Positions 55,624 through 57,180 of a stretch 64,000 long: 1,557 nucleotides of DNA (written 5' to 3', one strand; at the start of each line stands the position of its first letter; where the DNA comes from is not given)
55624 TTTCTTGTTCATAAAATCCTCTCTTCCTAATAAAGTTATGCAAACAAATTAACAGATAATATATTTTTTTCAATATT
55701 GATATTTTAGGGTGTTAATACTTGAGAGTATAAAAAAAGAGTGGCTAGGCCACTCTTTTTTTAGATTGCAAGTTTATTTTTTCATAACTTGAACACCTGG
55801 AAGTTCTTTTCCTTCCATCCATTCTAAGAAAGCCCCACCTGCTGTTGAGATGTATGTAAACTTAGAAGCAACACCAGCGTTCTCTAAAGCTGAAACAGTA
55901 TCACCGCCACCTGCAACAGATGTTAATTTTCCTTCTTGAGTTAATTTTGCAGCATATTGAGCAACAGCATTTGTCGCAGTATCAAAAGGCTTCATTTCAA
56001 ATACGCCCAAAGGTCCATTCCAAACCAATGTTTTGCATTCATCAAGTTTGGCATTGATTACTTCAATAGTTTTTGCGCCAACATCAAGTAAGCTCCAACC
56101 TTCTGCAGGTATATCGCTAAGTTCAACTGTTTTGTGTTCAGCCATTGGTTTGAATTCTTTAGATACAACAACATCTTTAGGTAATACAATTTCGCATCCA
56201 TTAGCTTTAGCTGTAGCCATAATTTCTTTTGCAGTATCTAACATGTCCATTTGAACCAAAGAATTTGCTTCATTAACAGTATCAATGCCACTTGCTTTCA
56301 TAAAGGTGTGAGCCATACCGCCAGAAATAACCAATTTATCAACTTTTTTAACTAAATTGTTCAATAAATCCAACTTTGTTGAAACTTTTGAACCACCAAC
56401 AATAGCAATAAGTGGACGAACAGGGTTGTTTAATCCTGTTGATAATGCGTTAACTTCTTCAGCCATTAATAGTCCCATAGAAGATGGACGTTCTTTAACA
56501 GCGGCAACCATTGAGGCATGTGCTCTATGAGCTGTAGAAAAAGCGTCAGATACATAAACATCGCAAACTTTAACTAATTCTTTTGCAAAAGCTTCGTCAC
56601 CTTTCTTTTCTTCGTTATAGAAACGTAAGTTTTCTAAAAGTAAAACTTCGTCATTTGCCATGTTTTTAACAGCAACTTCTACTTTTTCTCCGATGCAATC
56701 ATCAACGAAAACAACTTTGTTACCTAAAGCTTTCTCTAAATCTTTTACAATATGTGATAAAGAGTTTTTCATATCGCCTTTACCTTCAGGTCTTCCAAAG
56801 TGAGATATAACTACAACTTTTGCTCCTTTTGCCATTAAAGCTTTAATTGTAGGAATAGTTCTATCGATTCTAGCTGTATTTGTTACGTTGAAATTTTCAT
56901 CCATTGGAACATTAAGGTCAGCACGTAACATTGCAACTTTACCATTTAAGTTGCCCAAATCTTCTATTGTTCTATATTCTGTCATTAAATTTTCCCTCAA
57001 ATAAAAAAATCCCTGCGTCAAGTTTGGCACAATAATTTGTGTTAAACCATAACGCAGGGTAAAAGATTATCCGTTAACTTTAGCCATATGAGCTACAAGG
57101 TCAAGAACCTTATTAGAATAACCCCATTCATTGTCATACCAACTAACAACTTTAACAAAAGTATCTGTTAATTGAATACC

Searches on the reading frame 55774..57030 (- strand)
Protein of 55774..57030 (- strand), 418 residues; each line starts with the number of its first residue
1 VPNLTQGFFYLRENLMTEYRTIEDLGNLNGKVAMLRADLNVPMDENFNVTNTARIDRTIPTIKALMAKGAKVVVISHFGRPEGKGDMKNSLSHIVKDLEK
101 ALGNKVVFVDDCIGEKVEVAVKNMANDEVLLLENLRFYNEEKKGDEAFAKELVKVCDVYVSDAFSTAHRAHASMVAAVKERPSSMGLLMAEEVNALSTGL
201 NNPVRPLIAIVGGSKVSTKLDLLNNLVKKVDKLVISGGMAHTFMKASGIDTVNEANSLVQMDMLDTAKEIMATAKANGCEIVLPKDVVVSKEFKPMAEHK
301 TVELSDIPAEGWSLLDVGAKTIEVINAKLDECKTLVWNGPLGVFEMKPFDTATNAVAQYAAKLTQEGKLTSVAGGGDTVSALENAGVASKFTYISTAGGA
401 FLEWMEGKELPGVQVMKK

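Call 7: search_protein_families(library=pfam, proteins=[window:55774-57030:-], max_evalue=0.01)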
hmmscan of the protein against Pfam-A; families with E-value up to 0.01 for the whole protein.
window:55774-57030:- (418 aa): 1 family
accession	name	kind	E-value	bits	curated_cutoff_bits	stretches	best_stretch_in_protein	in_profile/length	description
PF00162.24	PGK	-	1.5e-141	472.2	27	1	23-408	2-379/379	Phosphoglycerate kinase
